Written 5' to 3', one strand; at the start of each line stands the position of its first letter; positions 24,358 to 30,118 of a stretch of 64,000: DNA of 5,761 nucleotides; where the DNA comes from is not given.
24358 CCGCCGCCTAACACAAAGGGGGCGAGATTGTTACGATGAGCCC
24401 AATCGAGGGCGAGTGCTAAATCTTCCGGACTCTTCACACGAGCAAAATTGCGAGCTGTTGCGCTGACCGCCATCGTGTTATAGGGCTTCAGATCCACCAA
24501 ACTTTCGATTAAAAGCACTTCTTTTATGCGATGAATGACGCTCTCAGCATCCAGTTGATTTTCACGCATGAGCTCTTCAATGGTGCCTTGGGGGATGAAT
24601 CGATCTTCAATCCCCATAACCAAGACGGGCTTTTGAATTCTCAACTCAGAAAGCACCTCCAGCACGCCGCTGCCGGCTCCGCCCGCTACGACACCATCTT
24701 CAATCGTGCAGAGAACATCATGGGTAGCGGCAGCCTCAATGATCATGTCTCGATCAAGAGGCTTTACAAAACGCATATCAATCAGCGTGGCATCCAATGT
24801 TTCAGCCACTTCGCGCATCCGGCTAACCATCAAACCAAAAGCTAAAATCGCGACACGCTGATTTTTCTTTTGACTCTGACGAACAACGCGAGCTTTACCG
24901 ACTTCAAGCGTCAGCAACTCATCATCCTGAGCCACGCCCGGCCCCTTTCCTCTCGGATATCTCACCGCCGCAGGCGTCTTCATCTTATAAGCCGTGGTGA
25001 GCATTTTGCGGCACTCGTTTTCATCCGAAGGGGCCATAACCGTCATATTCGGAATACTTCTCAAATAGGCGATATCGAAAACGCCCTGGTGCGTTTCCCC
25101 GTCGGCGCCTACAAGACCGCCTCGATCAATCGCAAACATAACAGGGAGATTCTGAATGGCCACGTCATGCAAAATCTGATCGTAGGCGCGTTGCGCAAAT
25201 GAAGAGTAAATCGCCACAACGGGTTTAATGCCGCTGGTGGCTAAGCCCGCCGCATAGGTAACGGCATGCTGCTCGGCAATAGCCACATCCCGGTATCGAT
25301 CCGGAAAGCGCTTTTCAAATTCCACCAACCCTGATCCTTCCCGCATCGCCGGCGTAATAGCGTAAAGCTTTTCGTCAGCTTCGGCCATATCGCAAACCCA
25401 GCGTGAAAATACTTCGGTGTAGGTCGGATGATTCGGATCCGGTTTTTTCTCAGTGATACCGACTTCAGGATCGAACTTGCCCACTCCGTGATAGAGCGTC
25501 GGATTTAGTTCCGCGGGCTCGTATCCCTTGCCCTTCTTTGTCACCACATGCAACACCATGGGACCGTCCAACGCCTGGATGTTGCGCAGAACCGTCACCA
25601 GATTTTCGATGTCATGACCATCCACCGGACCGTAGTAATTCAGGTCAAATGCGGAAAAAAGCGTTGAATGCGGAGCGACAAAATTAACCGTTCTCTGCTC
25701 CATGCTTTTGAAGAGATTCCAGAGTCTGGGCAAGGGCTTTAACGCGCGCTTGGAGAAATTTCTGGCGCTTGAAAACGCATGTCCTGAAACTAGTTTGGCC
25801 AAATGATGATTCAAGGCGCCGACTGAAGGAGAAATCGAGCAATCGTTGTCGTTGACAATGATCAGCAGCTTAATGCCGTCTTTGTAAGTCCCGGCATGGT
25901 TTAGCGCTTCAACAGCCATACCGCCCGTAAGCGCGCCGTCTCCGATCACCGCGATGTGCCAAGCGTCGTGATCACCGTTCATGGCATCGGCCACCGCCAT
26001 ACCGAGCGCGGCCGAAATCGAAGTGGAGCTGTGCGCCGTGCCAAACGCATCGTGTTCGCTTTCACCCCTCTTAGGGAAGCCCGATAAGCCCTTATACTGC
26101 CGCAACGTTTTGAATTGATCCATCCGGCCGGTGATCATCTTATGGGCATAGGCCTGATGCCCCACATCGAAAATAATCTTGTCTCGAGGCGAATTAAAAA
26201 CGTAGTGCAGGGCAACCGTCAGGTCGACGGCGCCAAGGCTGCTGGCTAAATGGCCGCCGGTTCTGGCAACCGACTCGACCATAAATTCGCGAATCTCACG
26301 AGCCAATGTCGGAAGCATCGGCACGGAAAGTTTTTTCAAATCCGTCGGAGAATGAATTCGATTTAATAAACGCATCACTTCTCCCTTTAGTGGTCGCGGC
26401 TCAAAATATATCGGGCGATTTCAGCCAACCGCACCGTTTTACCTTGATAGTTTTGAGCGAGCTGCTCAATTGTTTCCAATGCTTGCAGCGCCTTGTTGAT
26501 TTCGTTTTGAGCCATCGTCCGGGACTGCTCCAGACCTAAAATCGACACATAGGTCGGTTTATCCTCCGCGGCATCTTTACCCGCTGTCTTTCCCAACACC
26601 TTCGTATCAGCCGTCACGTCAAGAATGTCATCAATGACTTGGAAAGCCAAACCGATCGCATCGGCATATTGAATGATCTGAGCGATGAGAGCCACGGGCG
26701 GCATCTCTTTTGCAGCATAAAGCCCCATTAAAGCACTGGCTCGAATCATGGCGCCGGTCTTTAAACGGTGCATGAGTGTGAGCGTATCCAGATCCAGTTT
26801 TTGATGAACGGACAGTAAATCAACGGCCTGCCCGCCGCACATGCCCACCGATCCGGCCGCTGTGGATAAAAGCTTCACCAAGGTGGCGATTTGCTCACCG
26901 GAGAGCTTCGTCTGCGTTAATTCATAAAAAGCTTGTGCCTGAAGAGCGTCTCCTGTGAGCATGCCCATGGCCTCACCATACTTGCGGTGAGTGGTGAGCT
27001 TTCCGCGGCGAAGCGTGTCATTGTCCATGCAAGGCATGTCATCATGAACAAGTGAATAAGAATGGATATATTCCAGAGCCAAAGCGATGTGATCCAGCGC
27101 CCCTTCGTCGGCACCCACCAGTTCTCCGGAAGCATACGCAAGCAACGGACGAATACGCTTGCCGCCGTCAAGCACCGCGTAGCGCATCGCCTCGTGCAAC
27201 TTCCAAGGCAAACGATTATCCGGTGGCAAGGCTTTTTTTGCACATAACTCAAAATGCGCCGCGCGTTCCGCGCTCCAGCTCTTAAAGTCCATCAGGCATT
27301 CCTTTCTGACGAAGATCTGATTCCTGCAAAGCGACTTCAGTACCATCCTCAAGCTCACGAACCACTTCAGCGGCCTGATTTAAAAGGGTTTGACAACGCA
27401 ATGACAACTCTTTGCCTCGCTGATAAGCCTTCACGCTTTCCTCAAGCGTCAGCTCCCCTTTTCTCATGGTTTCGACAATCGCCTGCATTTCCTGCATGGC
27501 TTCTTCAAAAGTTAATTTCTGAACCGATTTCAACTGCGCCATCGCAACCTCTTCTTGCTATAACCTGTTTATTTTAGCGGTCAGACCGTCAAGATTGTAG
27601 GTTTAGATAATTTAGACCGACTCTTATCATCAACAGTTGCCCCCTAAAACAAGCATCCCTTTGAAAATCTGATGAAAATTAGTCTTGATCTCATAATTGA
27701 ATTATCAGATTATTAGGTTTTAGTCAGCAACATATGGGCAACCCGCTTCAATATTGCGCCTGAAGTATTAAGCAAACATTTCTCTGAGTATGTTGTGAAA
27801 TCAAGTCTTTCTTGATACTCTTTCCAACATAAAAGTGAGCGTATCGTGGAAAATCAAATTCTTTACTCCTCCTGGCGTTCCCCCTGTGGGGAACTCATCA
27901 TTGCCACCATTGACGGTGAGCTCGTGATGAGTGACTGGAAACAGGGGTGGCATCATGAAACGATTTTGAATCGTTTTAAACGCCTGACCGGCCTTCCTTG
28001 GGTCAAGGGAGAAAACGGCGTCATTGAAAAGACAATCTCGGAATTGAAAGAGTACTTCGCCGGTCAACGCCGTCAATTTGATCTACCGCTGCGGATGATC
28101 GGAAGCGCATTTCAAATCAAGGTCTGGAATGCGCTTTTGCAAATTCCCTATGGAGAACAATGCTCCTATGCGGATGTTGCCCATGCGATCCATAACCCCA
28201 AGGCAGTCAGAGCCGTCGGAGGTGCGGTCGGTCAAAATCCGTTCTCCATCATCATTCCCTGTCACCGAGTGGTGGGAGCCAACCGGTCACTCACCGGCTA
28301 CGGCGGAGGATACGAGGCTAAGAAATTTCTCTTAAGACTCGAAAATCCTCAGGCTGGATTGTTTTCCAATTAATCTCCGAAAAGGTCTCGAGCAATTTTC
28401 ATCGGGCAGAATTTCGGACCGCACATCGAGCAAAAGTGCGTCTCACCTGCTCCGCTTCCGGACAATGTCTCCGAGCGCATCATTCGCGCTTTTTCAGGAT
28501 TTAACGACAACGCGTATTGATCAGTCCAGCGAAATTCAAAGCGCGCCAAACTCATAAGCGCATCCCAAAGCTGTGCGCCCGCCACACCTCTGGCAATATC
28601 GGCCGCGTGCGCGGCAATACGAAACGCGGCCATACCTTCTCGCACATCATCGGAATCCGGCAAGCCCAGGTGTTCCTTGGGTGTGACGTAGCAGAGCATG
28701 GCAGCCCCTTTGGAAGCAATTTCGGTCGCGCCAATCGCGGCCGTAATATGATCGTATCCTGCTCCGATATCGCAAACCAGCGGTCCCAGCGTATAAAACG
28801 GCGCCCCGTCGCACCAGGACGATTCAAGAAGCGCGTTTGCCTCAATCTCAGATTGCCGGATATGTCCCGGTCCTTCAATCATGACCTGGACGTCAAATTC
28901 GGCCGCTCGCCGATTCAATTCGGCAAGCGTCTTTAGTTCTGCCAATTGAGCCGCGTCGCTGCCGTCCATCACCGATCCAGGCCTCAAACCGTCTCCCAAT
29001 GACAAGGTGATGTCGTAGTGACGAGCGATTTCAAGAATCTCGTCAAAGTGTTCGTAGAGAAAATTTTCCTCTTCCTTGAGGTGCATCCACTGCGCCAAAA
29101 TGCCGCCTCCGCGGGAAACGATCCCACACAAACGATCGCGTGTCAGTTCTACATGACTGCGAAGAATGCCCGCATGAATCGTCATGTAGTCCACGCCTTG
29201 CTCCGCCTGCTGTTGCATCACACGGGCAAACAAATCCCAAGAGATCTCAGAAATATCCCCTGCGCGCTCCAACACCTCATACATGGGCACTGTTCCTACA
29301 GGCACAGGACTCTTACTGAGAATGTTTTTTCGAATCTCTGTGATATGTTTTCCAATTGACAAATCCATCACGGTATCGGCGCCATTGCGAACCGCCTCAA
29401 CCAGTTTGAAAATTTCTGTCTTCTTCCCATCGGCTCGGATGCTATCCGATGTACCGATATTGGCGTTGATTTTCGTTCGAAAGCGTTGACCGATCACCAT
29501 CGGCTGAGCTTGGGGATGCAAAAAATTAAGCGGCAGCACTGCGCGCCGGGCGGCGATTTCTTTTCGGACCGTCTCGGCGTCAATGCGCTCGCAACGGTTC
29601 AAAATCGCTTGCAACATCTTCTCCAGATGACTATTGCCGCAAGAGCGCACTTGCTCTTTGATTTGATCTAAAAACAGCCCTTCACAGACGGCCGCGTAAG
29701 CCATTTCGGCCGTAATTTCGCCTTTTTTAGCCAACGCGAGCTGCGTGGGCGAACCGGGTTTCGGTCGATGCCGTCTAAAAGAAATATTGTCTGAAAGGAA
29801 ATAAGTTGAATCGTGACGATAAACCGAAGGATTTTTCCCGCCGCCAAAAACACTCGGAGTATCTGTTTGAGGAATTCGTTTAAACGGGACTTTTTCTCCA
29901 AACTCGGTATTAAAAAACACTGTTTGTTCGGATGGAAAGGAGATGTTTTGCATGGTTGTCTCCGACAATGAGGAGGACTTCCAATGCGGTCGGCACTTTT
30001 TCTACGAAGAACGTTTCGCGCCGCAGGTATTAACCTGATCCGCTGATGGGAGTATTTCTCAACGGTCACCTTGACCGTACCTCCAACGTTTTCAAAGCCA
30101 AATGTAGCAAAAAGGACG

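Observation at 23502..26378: In-frame dxs-murB fusion ORF (958 codons, no stop at the junction)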

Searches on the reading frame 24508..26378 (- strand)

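Call 35: search_solved_structures(query=window:24508-26378:-, max_evalue=1e-200, show_alignments=1)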
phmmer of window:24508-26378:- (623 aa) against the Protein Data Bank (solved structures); distinct sequences matched with E-value up to 1e-200: 1.
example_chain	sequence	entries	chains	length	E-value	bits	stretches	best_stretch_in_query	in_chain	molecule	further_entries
2o1s_A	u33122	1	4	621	1.1e-213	714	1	8-620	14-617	1-deoxy-D-xylulose-5-phosphate synthase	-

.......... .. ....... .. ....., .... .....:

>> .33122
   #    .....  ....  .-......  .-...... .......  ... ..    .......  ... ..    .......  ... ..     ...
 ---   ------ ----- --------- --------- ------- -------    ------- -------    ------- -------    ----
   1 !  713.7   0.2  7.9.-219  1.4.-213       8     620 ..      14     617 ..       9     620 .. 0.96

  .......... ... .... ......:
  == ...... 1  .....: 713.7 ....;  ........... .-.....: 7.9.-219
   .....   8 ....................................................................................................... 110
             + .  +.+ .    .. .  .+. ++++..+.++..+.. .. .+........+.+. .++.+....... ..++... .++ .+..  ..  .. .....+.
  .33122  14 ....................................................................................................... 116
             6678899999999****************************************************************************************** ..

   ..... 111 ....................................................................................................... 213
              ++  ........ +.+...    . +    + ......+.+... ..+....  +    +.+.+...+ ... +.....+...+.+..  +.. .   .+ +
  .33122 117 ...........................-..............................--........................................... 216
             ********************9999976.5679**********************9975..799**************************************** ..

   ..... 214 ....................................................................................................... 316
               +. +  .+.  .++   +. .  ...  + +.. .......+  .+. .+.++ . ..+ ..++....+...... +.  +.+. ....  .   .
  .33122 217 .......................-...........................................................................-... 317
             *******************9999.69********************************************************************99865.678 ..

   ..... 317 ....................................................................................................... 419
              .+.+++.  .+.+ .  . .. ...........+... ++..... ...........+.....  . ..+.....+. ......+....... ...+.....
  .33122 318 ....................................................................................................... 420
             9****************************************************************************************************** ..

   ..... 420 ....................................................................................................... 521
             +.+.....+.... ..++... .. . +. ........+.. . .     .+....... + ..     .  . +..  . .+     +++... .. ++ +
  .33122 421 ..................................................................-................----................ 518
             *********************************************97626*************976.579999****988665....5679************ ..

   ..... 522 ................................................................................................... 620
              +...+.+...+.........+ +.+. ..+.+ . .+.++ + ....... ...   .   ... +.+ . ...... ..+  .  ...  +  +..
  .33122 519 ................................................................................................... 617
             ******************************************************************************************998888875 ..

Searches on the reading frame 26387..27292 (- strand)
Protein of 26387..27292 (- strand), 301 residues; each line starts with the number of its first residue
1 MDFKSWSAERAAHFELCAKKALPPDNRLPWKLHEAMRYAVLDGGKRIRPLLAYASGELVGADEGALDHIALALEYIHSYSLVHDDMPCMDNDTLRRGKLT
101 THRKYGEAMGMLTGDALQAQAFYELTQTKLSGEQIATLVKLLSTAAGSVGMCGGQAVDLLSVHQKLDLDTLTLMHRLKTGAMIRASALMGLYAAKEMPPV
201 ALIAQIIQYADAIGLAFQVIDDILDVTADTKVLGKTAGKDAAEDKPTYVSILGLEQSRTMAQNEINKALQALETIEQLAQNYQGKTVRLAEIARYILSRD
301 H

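Call 65: search_protein_families(library=pfam, proteins=[window:26387-27292:-])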
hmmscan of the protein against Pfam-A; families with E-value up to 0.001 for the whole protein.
window:26387-27292:- (301 aa): 1 family
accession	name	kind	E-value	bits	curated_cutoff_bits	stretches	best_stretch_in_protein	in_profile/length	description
PF00348.22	polyprenyl_synt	-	2.1e-55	188.1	27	1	32-271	4-236/251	Polyprenyl synthetase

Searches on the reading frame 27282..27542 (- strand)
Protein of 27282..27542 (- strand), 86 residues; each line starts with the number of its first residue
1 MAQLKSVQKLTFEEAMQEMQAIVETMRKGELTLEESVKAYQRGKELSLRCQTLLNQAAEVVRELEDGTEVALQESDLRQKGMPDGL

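Call 65: search_protein_families(library=pfam, proteins=[window:27282-27542:-])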
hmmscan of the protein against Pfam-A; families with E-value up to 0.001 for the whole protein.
window:27282-27542:- (86 aa): 1 family
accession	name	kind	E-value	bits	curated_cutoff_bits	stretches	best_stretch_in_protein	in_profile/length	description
PF02609.21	Exonuc_VII_S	-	2.2e-15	56.9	24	1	12-59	1-48/52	Exonuclease VII small subunit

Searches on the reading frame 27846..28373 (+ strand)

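Call 65: search_protein_families(library=pfam, proteins=[window:27846-28373:+])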
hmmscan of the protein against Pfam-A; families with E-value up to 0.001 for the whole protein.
window:27846-28373:+ (175 aa): 2 families
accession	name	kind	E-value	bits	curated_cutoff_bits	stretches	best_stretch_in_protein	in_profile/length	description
PF01035.26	DNA_binding_1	-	1.6e-33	114.8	27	1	88-167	1-80/81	6-O-methylguanine DNA methyltransferase, DNA binding domain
PF02870.21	Methyltransf_1N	-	1.4e-07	32.3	21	1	5-83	1-70/71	6-O-methylguanine DNA methyltransferase, ribonuclease-like domain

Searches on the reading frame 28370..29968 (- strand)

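Call 65: search_protein_families(library=pfam, proteins=[window:28370-29968:-])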
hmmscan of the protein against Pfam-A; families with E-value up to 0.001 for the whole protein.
window:28370-29968:- (532 aa): 1 family
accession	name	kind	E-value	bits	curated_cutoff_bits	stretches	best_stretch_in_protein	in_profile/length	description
PF01964.24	ThiC_Rad_SAM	-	4.1e-166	553.3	25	1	75-527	1-419/420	Radical SAM ThiC family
